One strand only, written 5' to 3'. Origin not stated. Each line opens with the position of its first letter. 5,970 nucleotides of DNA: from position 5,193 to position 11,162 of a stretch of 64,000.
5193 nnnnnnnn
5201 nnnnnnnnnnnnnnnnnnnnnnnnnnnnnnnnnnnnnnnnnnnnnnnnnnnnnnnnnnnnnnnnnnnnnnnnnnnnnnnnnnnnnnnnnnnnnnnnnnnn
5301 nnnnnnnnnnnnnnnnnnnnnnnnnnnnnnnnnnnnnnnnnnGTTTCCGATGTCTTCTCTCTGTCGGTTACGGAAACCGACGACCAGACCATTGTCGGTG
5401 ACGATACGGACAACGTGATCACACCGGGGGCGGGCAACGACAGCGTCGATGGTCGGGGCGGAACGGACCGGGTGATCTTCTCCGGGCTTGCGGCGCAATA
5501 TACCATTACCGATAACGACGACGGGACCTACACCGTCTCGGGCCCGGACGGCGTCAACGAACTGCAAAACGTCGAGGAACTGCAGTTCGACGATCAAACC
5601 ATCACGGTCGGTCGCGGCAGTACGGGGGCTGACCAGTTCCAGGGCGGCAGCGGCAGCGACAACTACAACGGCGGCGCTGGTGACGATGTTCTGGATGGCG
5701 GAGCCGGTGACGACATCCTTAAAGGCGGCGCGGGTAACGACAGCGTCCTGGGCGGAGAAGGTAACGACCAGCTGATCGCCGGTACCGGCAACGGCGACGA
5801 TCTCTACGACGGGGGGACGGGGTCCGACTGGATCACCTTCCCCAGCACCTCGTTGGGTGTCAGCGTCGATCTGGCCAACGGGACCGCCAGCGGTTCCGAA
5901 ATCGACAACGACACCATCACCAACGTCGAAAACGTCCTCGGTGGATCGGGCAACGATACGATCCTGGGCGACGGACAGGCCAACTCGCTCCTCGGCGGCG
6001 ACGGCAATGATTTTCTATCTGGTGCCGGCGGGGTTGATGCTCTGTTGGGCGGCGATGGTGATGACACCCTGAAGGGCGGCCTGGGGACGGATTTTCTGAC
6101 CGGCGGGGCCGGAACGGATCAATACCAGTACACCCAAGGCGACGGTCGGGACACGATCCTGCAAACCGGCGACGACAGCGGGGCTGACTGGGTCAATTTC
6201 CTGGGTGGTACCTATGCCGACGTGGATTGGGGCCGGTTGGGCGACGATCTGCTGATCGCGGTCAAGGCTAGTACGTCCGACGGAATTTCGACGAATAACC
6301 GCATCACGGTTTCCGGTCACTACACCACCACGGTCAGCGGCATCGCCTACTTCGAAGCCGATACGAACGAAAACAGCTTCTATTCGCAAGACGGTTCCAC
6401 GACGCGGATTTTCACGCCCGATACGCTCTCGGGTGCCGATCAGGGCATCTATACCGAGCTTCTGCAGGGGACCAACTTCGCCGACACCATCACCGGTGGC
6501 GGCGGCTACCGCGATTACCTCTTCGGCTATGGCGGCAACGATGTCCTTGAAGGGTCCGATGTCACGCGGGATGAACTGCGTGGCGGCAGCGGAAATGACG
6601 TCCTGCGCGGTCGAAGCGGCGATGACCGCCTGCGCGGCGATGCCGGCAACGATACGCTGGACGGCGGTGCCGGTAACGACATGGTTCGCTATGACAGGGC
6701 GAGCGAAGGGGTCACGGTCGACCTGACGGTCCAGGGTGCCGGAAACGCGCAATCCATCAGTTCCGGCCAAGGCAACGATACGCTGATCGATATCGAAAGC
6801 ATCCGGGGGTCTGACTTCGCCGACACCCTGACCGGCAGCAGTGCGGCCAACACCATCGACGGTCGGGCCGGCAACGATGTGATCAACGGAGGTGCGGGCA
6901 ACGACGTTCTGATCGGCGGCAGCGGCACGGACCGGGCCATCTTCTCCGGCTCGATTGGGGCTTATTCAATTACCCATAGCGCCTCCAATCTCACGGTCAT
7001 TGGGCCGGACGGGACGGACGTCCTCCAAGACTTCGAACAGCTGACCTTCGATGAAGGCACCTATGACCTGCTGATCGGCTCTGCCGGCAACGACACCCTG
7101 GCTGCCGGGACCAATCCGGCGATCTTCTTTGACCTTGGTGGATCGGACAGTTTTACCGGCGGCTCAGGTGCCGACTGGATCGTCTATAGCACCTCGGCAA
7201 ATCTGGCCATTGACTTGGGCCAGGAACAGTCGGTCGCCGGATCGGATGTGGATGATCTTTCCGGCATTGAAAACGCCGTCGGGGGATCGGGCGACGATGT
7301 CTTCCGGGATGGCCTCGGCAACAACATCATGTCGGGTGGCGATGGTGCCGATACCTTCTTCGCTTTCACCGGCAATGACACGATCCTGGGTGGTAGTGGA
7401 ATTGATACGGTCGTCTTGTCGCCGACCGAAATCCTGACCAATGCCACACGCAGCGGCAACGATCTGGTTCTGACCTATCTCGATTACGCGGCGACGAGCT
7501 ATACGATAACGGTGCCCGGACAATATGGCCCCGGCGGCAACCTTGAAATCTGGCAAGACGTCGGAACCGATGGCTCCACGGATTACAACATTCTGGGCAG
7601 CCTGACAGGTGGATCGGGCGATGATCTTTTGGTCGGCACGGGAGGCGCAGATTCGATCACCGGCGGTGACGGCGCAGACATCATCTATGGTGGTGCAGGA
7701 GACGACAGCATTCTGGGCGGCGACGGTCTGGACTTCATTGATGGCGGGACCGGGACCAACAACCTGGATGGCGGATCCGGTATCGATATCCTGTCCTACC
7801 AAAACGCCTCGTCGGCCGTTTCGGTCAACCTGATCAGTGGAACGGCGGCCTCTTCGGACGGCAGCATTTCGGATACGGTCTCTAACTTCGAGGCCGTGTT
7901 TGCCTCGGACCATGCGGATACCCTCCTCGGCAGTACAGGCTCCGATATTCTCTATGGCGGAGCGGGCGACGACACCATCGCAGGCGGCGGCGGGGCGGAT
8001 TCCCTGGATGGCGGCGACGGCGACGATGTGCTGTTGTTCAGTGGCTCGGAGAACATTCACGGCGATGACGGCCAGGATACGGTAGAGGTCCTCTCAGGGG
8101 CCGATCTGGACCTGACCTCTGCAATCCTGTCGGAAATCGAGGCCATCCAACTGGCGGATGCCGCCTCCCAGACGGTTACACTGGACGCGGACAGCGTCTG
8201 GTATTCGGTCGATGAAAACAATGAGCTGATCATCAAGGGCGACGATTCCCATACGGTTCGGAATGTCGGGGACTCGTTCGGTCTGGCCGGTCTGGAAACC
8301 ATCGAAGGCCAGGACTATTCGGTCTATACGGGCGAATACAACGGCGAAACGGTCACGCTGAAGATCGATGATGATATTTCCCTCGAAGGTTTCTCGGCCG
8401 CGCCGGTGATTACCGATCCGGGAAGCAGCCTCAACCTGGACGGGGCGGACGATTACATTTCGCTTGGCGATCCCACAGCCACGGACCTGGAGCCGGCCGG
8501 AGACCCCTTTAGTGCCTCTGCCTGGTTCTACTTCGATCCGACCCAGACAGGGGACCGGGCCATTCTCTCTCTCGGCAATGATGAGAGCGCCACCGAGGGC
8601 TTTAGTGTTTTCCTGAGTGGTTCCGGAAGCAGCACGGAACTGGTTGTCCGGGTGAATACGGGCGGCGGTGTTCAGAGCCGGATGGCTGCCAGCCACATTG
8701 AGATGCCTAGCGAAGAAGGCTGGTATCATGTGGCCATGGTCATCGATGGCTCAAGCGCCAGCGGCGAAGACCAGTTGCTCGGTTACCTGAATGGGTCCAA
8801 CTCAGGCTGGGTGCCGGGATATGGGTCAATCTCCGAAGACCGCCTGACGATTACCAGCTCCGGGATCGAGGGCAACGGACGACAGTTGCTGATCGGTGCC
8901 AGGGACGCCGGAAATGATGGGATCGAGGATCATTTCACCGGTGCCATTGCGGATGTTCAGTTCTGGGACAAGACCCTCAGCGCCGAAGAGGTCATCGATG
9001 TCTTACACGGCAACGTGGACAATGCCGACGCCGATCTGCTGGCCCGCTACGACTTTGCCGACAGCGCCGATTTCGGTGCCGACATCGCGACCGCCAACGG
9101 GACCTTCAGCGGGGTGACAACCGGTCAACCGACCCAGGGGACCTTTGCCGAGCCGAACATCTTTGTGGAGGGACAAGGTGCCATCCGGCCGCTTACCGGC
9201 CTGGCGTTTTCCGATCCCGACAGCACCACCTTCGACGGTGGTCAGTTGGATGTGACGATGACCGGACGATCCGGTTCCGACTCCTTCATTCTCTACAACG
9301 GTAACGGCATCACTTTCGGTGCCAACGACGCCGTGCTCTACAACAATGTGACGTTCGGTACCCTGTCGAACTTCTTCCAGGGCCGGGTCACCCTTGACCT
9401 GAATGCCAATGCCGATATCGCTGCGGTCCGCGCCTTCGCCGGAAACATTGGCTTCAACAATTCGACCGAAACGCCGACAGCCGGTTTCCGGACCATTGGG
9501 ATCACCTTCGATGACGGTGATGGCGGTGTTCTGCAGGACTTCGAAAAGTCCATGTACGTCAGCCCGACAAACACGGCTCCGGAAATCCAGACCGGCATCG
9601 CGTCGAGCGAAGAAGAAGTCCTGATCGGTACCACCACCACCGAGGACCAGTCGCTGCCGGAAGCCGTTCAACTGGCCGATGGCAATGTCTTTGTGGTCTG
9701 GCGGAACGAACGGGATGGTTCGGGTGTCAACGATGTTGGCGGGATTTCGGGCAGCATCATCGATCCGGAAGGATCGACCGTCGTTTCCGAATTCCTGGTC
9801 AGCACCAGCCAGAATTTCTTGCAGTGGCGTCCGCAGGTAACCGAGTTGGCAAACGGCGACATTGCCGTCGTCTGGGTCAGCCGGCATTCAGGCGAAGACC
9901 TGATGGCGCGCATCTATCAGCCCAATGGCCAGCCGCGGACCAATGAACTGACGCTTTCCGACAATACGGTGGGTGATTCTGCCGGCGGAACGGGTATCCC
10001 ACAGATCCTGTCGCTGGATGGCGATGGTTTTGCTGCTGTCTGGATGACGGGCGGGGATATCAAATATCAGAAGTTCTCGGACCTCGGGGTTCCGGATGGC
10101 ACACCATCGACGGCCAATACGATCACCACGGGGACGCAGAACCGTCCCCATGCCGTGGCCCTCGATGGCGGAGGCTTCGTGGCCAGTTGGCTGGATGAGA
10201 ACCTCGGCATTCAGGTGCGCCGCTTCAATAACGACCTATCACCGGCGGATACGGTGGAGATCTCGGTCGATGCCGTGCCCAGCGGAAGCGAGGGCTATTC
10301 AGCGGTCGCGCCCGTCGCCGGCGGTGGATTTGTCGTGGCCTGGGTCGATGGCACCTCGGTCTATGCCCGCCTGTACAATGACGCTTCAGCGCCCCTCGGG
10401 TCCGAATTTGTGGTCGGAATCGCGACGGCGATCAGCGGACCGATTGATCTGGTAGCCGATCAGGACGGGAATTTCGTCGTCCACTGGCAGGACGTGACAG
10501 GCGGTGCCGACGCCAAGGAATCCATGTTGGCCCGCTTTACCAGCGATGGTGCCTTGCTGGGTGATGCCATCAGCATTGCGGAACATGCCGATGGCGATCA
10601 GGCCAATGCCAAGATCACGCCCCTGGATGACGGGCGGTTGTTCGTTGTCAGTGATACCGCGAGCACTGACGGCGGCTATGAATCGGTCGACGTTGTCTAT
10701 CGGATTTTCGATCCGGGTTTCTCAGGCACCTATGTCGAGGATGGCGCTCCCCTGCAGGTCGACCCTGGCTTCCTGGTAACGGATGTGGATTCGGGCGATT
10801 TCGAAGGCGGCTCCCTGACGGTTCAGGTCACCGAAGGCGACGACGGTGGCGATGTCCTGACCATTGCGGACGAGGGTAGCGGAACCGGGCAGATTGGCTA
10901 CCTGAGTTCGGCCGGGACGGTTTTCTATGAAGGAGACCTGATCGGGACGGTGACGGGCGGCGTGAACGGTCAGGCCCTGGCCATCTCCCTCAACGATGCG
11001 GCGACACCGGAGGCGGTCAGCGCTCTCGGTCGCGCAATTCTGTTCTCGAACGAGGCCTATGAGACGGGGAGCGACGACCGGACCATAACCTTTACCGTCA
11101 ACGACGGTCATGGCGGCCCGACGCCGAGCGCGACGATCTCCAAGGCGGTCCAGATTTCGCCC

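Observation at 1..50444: A single ORF of more than 16,805 codons, still open at the window edge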

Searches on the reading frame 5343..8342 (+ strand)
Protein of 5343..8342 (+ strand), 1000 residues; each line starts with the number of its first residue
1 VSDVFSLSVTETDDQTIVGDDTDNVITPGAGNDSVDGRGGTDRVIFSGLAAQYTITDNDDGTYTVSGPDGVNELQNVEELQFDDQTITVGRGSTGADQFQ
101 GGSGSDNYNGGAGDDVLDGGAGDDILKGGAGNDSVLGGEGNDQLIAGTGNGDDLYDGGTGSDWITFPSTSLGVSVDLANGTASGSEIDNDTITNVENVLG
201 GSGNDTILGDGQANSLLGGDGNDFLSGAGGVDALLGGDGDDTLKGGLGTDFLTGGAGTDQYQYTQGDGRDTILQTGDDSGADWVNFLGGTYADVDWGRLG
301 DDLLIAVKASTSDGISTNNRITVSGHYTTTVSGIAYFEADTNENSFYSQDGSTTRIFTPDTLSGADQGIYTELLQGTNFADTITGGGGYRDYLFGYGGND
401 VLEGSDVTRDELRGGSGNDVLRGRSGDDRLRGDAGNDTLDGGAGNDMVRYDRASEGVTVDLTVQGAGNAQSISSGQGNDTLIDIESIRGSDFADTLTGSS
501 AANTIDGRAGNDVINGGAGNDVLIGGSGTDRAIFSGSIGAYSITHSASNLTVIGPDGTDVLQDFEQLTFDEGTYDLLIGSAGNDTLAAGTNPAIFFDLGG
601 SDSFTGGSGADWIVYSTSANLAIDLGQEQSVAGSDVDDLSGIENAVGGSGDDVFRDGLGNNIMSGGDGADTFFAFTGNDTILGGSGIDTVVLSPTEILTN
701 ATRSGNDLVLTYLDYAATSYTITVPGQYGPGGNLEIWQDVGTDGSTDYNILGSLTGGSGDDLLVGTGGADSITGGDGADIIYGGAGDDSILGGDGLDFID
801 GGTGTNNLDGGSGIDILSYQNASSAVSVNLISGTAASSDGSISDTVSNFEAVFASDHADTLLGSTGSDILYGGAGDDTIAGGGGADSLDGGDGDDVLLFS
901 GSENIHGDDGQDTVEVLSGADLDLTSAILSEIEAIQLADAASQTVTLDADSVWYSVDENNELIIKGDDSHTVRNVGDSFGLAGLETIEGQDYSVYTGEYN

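Call 6: search_protein_families(library=pfam, proteins=[window:5343-8342:+], max_evalue=0.01)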
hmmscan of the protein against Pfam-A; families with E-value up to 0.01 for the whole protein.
window:5343-8342:+ (1000 aa): 1 family
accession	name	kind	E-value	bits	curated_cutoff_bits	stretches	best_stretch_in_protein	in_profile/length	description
PF00353.25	HemolysinCabind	-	1.2e-71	236.5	23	14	414-447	2-35/36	RTX calcium-binding nonapeptide repeat (4 copies)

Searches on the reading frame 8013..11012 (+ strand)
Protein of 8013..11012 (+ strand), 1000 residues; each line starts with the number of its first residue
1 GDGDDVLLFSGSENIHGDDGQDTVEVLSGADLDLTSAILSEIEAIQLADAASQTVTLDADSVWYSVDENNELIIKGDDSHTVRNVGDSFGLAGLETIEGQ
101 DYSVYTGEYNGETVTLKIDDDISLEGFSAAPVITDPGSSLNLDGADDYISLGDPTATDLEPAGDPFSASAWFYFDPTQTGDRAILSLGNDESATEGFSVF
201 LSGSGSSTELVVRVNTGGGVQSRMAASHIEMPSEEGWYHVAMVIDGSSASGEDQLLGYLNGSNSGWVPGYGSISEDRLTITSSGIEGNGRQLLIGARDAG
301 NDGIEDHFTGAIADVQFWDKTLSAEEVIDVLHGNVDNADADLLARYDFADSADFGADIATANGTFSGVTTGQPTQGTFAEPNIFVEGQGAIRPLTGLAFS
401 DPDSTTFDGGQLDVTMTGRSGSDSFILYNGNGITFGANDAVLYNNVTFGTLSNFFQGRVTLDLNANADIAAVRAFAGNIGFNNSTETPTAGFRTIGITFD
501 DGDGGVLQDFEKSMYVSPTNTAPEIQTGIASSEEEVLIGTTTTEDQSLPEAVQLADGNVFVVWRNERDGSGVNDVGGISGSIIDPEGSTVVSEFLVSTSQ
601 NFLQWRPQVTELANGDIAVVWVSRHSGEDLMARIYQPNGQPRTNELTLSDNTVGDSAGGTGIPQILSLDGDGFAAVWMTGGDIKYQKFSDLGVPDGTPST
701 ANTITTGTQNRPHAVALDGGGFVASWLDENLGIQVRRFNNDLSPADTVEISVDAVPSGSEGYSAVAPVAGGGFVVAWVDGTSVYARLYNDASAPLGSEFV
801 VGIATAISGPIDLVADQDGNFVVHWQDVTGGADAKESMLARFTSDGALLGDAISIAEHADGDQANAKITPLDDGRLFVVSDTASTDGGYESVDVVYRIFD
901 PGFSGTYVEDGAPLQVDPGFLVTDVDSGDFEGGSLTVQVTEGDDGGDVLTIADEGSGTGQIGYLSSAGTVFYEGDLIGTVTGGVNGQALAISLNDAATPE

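Call 6: search_protein_families(library=pfam, proteins=[window:8013-11012:+], max_evalue=0.01)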
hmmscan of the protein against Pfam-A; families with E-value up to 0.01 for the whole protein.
window:8013-11012:+ (1000 aa): 1 family
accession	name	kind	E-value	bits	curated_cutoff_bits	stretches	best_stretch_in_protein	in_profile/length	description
PF13385.13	Laminin_G_3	-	4.4e-17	63.1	27.6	1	143-327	1-150/151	Concanavalin A-like lectin/glucanases superfamily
